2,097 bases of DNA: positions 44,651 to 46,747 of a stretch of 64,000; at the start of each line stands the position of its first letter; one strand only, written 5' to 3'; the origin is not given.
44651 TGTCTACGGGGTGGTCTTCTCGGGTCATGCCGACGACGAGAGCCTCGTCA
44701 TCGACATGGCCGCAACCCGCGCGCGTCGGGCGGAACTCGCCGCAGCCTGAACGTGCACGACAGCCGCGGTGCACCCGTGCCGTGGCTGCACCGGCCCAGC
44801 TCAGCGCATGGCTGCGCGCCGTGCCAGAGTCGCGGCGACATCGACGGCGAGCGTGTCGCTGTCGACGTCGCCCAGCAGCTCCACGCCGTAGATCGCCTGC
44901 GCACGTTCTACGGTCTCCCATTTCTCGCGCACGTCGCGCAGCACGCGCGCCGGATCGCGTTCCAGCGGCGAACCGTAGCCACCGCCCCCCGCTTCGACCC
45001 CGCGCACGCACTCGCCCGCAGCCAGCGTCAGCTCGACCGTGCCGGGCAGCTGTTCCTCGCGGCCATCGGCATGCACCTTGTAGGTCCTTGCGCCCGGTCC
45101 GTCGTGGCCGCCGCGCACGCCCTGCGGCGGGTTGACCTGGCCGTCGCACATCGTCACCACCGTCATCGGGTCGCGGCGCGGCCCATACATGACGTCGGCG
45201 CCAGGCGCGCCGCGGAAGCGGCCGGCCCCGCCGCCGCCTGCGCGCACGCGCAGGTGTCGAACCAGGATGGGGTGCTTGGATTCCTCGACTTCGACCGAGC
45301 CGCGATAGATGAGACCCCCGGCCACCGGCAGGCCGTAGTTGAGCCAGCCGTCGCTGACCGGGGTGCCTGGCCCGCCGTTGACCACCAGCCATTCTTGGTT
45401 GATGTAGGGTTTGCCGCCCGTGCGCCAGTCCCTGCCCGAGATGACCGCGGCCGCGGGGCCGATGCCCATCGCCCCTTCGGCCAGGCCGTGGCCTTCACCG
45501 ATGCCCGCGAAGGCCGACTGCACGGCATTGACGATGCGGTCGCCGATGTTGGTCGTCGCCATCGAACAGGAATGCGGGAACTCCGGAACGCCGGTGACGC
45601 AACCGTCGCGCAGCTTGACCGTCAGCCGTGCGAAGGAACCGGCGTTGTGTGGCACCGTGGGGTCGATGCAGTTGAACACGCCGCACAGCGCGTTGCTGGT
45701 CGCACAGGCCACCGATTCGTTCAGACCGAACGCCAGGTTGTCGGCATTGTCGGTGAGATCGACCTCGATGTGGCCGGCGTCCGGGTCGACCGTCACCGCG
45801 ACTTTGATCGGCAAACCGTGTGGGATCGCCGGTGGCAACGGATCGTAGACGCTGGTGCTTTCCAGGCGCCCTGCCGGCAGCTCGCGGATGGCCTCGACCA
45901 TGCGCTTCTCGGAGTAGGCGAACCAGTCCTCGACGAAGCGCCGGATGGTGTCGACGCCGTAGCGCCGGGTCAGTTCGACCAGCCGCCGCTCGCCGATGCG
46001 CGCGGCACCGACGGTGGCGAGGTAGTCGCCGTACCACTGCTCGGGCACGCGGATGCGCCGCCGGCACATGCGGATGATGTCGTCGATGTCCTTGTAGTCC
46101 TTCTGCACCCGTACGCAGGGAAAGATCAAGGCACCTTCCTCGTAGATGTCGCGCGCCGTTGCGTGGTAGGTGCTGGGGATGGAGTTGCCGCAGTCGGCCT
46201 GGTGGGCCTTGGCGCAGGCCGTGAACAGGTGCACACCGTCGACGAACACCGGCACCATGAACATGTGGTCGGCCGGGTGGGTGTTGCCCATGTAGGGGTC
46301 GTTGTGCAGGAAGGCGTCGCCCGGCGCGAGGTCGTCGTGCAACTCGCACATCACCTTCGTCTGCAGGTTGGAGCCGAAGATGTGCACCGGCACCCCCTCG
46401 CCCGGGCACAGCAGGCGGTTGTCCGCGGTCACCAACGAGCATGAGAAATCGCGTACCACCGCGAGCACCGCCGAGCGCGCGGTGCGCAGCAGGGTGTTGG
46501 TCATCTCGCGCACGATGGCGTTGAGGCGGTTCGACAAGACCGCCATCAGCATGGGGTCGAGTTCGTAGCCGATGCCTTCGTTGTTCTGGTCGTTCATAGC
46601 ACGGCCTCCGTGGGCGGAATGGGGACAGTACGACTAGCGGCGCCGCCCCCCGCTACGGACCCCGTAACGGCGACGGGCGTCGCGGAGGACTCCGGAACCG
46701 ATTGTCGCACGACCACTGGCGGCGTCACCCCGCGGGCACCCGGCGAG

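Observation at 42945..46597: Inverted duplication of hyuB: two B-subunit genes of about 1.8 kb face each other across about 50 bp, with only one hyuA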

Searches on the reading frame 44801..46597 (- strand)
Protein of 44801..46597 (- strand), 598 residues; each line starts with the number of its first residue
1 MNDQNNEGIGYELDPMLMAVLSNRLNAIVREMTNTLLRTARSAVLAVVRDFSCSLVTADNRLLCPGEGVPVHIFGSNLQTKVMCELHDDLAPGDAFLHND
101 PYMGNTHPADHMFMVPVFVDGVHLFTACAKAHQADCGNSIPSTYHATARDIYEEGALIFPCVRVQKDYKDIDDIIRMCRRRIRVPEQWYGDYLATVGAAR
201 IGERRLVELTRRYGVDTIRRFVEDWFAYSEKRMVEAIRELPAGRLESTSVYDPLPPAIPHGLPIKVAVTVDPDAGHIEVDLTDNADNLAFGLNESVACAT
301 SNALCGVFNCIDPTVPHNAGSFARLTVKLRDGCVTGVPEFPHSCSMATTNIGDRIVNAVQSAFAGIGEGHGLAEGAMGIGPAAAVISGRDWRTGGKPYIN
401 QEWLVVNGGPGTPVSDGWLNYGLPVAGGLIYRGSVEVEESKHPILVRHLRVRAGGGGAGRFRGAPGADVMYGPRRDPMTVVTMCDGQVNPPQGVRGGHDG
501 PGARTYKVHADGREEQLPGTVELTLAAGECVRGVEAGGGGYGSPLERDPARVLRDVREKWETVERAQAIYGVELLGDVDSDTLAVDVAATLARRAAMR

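Call 10: search_protein_families(library=pfam, proteins=[window:44801-46597:-])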
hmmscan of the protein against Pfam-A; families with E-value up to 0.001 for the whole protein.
window:44801-46597:- (598 aa): 1 family
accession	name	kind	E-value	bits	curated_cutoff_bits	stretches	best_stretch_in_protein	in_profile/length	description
PF02538.19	Hydantoinase_B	-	3e-125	419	26.8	1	14-544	1-519/519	Hydantoinase B/oxoprolinase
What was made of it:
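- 44801..46597 (-): hyuB2. It encodes a second beta subunit (598 aa), is intact, and has no hyuA of its own. Pfam Hydantoinase_B full length, E 3e-125 (call 10).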

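Call 13: find_related_loci(query=window:44804-46597:-, collection=genome_contigs, flank=8000)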
Query window:44804-46597:- (598 aa) in genome_contigs; peptide patterns used: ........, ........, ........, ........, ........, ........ (x = any residue, [..] = any of these).
37 stretches matched a pattern; 25 encode a relative of the query (tblastn E <= 1e-3); 25 distinct loci.
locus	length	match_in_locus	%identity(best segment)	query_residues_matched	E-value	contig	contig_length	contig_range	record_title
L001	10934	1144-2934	85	1-597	0e+0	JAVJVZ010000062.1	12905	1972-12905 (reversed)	MAG: Gammaproteobacteria bacterium isolate C2-GNP5-20 k141_24598, whole genome shotgun sequence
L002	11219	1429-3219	82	1-597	0e+0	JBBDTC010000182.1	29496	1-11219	MAG: Gammaproteobacteria bacterium isolate LejiaC_64_15 Lejia_C_3609_length_29496_cov_9, whole genome shotgun sequence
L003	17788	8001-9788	74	1-597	0e+0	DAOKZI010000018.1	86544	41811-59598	MAG TPA_asm: Gammaproteobacteria bacterium isolate AMR_MDS_0046 NODE_166_length_86544_cov_14.312548, whole genome shotgu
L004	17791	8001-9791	77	1-597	0e+0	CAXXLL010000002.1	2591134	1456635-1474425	MAG: Gammaproteobacteria bacterium isolate c3243a8b-db96-42cf-a016-84d8fe09dca8 genome assembly, contig: contig_2, whole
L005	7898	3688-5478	77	1-597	0e+0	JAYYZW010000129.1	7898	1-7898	MAG: Pseudomonadota bacterium isolate XB_MAG1169 DB_MAG1169_0129, whole genome shotgun sequence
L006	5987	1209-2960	76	12-596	0e+0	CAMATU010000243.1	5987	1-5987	MAG: Klebsiella pneumoniae isolate MaH-04nov19-186 genome assembly, contig: MaH-04nov19-C31884, whole genome shotgun seq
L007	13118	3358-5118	77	11-597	0e+0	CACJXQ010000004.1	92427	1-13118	MAG: uncultured proteobacterium isolate AG-453-E14 genome assembly, contig: AG-453-E14_NODE_4, whole genome shotgun sequ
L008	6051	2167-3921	75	1-586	0e+0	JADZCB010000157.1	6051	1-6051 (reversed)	MAG: Gammaproteobacteria bacterium isolate SJ706 c_000000261126, whole genome shotgun sequence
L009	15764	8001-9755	75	12-597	0e+0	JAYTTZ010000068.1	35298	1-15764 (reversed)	MAG: Gammaproteobacteria bacterium isolate GFS_5469 GFS_5469_67, whole genome shotgun sequence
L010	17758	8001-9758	78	12-598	0e+0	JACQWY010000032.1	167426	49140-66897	MAG: Gammaproteobacteria bacterium isolate NC_groundwater_1501_Pr4_B-0.1um_67_5 SR1-18-B1_scaffold_162906, whole genome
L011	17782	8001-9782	73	4-598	0e+0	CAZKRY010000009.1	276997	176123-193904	MAG TPA_asm: uncultured Klebsiella sp. isolate SRP237561_co1_356 genome assembly, contig: NODE_31_length_276997_cov_13.6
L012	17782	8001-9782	74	1-594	0e+0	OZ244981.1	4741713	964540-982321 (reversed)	MAG: Gammaproteobacteria bacterium isolate 455f34d3-236c-433a-a866-da8a32aa1c71 genome assembly, chromosome: 1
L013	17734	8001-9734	75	11-590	0e+0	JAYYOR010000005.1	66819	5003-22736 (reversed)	MAG: Pseudomonadota bacterium isolate DS_MAG30 DS_MAG30_0005, whole genome shotgun sequence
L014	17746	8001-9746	76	12-594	0e+0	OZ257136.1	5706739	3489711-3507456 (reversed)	MAG: Gammaproteobacteria bacterium isolate 9b6e0e2b-a66d-4ea8-b25a-e015b4890f72 genome assembly, chromosome: 1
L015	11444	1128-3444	75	10-597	0e+0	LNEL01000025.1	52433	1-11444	MAG: Gammaproteobacteria bacterium Ga0077536 Ga0077536_120.1, whole genome shotgun sequence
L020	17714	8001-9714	70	1-597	0e+0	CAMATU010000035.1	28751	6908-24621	MAG: Klebsiella pneumoniae isolate MaH-04nov19-186 genome assembly, contig: MaH-04nov19-C3896, whole genome shotgun sequ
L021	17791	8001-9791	76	1-597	0e+0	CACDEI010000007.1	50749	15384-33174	uncultured proteobacterium isolate AG-365-F14 genome assembly, contig: AG-365-F14_NODE_7, whole genome shotgun sequence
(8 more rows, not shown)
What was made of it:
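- One MAG has two separate hyuAB operons (L006 and L020, call 13).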

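Call 21: search_protein_families(library=pfam, proteins=[L001:3073-3885:+, L001:3516-4331:+, L001:4751-7990:+, L001:8088-9899:+, L001:8835-9905:-, L001:5687-7210:-, L001:2549-3385:-, L004:7115-7837:-, L004:6388-7101:-, L004:9841-10608:-])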
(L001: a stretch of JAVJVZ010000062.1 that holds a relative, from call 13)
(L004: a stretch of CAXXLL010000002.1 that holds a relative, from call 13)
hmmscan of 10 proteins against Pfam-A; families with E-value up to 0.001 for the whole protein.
L001:3073-3885:+ (270 aa): 0 families

L001:3516-4331:+ (271 aa): 0 families

L001:4751-7990:+ (1079 aa): 3 families
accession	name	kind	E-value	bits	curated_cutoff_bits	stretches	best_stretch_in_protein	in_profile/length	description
PF00593.30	TonB_dep_Rec_b-barrel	-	1.5e-39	137.5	27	1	641-1015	160-436/436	TonB dependent receptor-like, beta-barrel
PF07715.20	Plug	-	2.1e-11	44.7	23.9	1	145-256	4-107/107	TonB-dependent Receptor Plug Domain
PF25183.1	OMP_b-brl_4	-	1.3e-05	24.2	30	1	642-750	358-450/838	Outer membrane beta barrel domain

L001:8088-9899:+ (603 aa): 0 families

L001:8835-9905:- (356 aa): 0 families

L001:5687-7210:- (507 aa): 0 families

L001:2549-3385:- (278 aa): 0 families

L004:7115-7837:- (240 aa): 5 families
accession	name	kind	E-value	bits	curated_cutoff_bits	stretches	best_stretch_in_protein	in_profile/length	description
PF02798.26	GST_N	-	3.1e-13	50.3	20.9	1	24-90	12-75/76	Glutathione S-transferase, N-terminal domain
PF13409.12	GST_N_2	-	2.8e-12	47.5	25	1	24-91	3-69/70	Glutathione S-transferase, N-terminal domain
PF13417.12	GST_N_3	-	4.8e-08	33.7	22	1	23-94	7-72/75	Glutathione S-transferase, N-terminal domain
PF00043.30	GST_C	-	7.4e-06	26.6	20.7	1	142-206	26-93/93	Glutathione S-transferase, C-terminal domain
PF13410.11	GST_C_2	-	1.4e-05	25.5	24.9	1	137-201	1-69/69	Glutathione S-transferase, C-terminal domain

L004:6388-7101:- (237 aa): 6 families
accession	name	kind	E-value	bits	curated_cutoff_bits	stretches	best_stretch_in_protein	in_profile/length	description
PF13649.12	Methyltransf_25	-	3.4e-16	60.2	27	1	30-123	2-97/97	Methyltransferase domain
PF08241.18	Methyltransf_11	-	3.8e-15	56.7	21.2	1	31-127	2-95/95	Methyltransferase domain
PF13847.12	Methyltransf_31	-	2.1e-13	50.6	27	1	25-130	3-112/145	Methyltransferase domain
PF13489.12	Methyltransf_23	-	2.4e-11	44.1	27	1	23-130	20-119/164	Methyltransferase domain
PF08242.18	Methyltransf_12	-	2.8e-11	44.5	30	1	30-124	1-97/98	Methyltransferase domain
PF01209.24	Ubie_methyltran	-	6.1e-07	29.5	20.1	1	16-129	38-153/233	ubiE/COQ5 methyltransferase family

L004:9841-10608:- (255 aa): 8 families
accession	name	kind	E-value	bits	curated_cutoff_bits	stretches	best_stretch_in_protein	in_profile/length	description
PF01135.25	PCMT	-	4.2e-61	206.8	20.3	1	67-253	18-207/210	Protein-L-isoaspartate(D-aspartate) O-methyltransferase (PCMT)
PF13649.12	Methyltransf_25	-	4.5e-09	37.3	27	1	126-196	1-73/97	Methyltransferase domain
PF13847.12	Methyltransf_31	-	4.7e-09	36.5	27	1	122-216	3-109/145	Methyltransferase domain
PF08241.18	Methyltransf_11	-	4.7e-07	30.8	21.2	1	127-196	1-68/95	Methyltransferase domain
PF13489.12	Methyltransf_23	-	3.9e-06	27.1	27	1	120-223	20-123/164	Methyltransferase domain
PF00398.26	RrnaAD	-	4.1e-06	26.5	24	1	120-178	28-84/263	Ribosomal RNA adenine dimethylase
PF08242.18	Methyltransf_12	-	9.5e-05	23.5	30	1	127-195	1-72/98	Methyltransferase domain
PF13679.12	Methyltransf_32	-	0.0004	20.8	27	1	109-173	12-83/143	Methyltransferase domain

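Call 24: search_protein_families(library=ncbifam, proteins=[window:44804-46597:-], max_evalue=0.00001)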
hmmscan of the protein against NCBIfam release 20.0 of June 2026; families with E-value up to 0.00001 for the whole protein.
window:44804-46597:- (598 aa): 2 families
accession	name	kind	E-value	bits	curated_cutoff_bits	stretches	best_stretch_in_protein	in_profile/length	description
NF050157.1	CapLactmsBetCapB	equivalog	8.8e-81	271.9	1000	1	13-590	1-571/577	caprolactamase subunit beta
NF042976.1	AcphenoCarb_ApcD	equivalog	3.1e-33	115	1500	1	11-500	27-518/685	acetophenone carboxylase subunit delta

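Call 25: find_encoding_contigs(protein=window:44801-46597:-, flank=6000, max_places=6)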
Protein window:44801-46597:- (598 aa): no gene with exactly this product is on record in the collection.

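Call 28: find_homologous_proteins(query=window:44804-46597:-, max_evalue=1e-50)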
Query window:44804-46597:- (598 aa): 5484 proteins with E <= 1e-50 among 8000 candidates; the best 120 are listed.
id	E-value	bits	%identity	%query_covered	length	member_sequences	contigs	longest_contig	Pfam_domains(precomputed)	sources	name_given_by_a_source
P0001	0.0e+0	1197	85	100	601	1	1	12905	PF02538.20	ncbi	ncbi:MAG: hydantoinase B/oxoprolinase family protein [Gammaproteobacteria bacterium]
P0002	0.0e+0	1194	85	100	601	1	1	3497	PF02538.20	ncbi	ncbi:MAG: hydantoinase B/oxoprolinase family protein [Gammaproteobacteria bacterium]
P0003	0.0e+0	1194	85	100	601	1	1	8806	PF02538.20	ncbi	ncbi:MAG: hydantoinase B/oxoprolinase family protein [Gammaproteobacteria bacterium]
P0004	0.0e+0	1189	84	99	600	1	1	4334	PF02538.20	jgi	jgi:N-methylhydantoinase B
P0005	0.0e+0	1164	83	100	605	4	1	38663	PF02538.20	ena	-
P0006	0.0e+0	1159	83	97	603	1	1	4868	PF02538.20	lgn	-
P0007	0.0e+0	1158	82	100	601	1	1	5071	PF02538.20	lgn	-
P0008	0.0e+0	1152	81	98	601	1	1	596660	PF02538.20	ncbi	ncbi:MAG: hydantoinase B/oxoprolinase family protein [Gammaproteobacteria bacterium]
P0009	0.0e+0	1145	81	100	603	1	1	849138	PF02538.20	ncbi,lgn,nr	ncbi:MAG: hydantoinase B/oxoprolinase family protein [Gammaproteobacteria bacterium]|nr:hydantoinase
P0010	0.0e+0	1144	81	100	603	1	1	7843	PF02538.20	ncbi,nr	ncbi:MAG: hydantoinase B/oxoprolinase family protein [Gammaproteobacteria bacterium]|nr:hydantoinase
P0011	0.0e+0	1143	81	100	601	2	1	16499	PF02538.20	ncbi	-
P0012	0.0e+0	1140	81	100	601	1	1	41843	PF02538.20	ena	-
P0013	0.0e+0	1138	81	100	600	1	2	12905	PF02538.20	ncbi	ncbi:MAG: hydantoinase B/oxoprolinase family protein [Gammaproteobacteria bacterium]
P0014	0.0e+0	1130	79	100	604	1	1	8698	PF02538.20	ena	-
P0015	0.0e+0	1121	78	100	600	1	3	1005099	PF02538.20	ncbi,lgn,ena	-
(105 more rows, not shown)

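Call 29: find_encoding_contigs(protein=P0013, flank=10000, max_places=3)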
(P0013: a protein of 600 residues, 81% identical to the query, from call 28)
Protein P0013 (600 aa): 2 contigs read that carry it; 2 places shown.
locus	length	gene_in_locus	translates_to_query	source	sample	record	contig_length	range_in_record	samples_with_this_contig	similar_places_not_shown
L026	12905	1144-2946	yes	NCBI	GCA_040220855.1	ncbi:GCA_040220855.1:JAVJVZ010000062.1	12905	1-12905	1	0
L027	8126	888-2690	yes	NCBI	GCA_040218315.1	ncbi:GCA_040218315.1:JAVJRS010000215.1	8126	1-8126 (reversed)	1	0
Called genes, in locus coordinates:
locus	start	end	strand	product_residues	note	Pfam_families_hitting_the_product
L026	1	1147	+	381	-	PF01968:Hydantoinase_A, PF19278:Hydant_A_C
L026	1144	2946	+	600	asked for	PF02538:Hydantoinase_B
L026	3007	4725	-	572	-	-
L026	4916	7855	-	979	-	PF07715:Plug, PF25183:OMP_b-brl_4 (faint), PF00593:TonB_dep_Rec_b-barrel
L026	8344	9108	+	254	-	-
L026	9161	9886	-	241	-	PF13302:Acetyltransf_3, PF00583:Acetyltransf_1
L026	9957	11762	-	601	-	PF02538:Hydantoinase_B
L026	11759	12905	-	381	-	PF01968:Hydantoinase_A, PF19278:Hydant_A_C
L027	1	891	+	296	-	PF01968:Hydantoinase_A, PF19278:Hydant_A_C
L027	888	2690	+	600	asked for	PF02538:Hydantoinase_B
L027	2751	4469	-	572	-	-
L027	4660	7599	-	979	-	PF07715:Plug, PF00593:TonB_dep_Rec_b-barrel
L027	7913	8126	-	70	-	?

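Call 30: find_encoding_contigs(protein=P0008, flank=10000, max_places=2)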
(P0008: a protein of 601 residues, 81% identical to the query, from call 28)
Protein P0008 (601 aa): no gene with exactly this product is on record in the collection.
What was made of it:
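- Tried and rejected: Nothing was on record (calls 25, 30). list_cluster_members did show all three proteins as consecutive NCBI accessions on one 596,660-bp contig.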

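Call 31: find_encoding_contigs(protein=P0009, flank=10000, max_places=2)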
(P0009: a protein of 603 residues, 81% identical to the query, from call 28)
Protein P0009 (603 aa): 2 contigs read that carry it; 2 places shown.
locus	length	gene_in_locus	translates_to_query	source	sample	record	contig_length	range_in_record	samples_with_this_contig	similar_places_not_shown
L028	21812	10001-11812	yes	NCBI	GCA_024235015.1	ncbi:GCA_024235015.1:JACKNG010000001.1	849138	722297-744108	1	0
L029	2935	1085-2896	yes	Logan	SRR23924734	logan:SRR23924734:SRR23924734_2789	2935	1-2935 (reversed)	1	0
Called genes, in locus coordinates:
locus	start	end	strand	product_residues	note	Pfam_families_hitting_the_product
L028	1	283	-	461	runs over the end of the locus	PF11741:AMIN (weak), PF01520:Amidase_3, PF01476:LysM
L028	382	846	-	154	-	PF02367:TsaE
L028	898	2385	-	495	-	PF03853:YjeF_N, PF01256:Carb_kinase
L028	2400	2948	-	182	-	PF00929:RNase_T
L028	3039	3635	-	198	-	PF21176:RecR_HhH, PF01751:Toprim (weak), PF13662:Toprim_4, PF21175:RecR_C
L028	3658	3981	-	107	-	PF02575:YbaB_DNA_bd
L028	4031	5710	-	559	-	PF05496:RuvB_N (faint), PF13191:AAA_16 (weak), PF07728:AAA_5 (faint), PF13177:DNA_pol3_delta2, PF00004:AAA, PF22608:DNAX_ATPase_lid, PF12169:DNA_pol3_gamma3, PF12170:DNA_pol3_tau_5, +1 more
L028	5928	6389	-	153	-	PF12840:HTH_20 (weak), PF13404:HTH_AsnC-type, PF13412:HTH_24, PF01037:AsnC_trans_reg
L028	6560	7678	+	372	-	PF05222:AlaDh_PNT_N, PF01262:AlaDh_PNT_C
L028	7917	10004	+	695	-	PF05378:Hydant_A_N, PF01968:Hydantoinase_A, PF19278:Hydant_A_C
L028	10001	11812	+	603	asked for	PF02538:Hydantoinase_B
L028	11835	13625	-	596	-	PF02446:Glyco_hydro_77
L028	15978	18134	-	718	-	PF22019:GlgB_N, PF02922:CBM_48, PF00128:Alpha-amylase (faint), PF02806:Alpha-amylase_C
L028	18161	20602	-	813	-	PF00343:Phosphorylase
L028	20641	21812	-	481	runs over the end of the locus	PF08323:Glyco_transf_5, PF13439:Glyco_transf_4 (weak), PF00534:Glycos_transf_1, PF13692:Glyco_trans_1_4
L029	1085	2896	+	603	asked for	PF02538:Hydantoinase_B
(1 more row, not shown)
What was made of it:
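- The second operon copy is therefore being lost stepwise in this lineage (call 31). It has been lost altogether in the collinear relative L028 (call 31). Both flanks are collinear with a single contig in L028 (call 31).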

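Call 33: find_encoding_contigs(protein=P0003, flank=10000, max_places=2)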
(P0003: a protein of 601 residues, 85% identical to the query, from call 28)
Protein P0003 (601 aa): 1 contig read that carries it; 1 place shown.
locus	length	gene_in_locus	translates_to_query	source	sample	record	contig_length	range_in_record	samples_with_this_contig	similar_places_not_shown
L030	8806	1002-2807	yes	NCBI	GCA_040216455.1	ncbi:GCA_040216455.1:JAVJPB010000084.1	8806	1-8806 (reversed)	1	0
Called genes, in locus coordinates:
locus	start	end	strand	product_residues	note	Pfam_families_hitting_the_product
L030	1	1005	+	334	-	PF01968:Hydantoinase_A, PF19278:Hydant_A_C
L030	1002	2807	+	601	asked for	PF02538:Hydantoinase_B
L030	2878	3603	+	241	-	PF13302:Acetyltransf_3, PF00583:Acetyltransf_1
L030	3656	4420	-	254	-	-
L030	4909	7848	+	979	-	PF07715:Plug, PF25183:OMP_b-brl_4 (faint), PF00593:TonB_dep_Rec_b-barrel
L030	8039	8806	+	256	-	?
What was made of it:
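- L030 and L027 reproduce each half in other MAGs (calls 29, 33).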

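Call 34: find_encoding_contigs(protein=P0005, flank=10000, max_places=2)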
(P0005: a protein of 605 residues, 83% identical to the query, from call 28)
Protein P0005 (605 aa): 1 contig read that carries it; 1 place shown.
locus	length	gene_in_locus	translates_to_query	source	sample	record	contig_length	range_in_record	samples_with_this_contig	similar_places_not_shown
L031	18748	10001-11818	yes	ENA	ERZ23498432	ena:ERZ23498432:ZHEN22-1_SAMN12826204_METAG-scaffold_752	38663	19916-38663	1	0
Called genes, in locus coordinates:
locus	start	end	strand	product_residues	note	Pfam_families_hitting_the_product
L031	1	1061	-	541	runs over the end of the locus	PF00743:FMO-like, PF07992:Pyr_redox_2, PF13450:NAD_binding_8 (weak), PF13738:Pyr_redox_3, PF13434:Lys_Orn_oxgnase (faint)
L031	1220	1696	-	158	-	PF12973:Cupin_7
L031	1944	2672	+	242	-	PF19583:ODP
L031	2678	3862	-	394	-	PF00890:FAD_binding_2, PF01266:DAO (weak), PF03486:HI0933_like, PF07992:Pyr_redox_2 (faint), PF12831:FAD_oxidored, PF13738:Pyr_redox_3 (faint), PF22780:HI0933_like_1st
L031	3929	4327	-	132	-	PF13474:SnoaL_3 (faint), PF14534:DUF4440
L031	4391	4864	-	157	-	PF13577:SnoaL_4, PF12680:SnoaL_2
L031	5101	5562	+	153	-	PF02566:OsmC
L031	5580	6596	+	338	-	PF13621:Cupin_8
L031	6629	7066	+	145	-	-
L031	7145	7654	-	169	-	PF10012:DUF2255 (weak)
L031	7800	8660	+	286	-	PF05448:AXE1 (faint), PF02129:Peptidase_S15, PF12146:Hydrolase_4, PF20434:BD-FAE (weak), PF00561:Abhydrolase_1, PF12697:Abhydrolase_6, PF00326:Peptidase_S9 (faint)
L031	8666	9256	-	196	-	-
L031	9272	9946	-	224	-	PF02798:GST_N, PF13417:GST_N_3, PF13409:GST_N_2, PF13410:GST_C_2 (weak), PF00043:GST_C (weak)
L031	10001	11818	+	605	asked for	PF02538:Hydantoinase_B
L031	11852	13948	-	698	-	PF05378:Hydant_A_N, PF01968:Hydantoinase_A, PF19278:Hydant_A_C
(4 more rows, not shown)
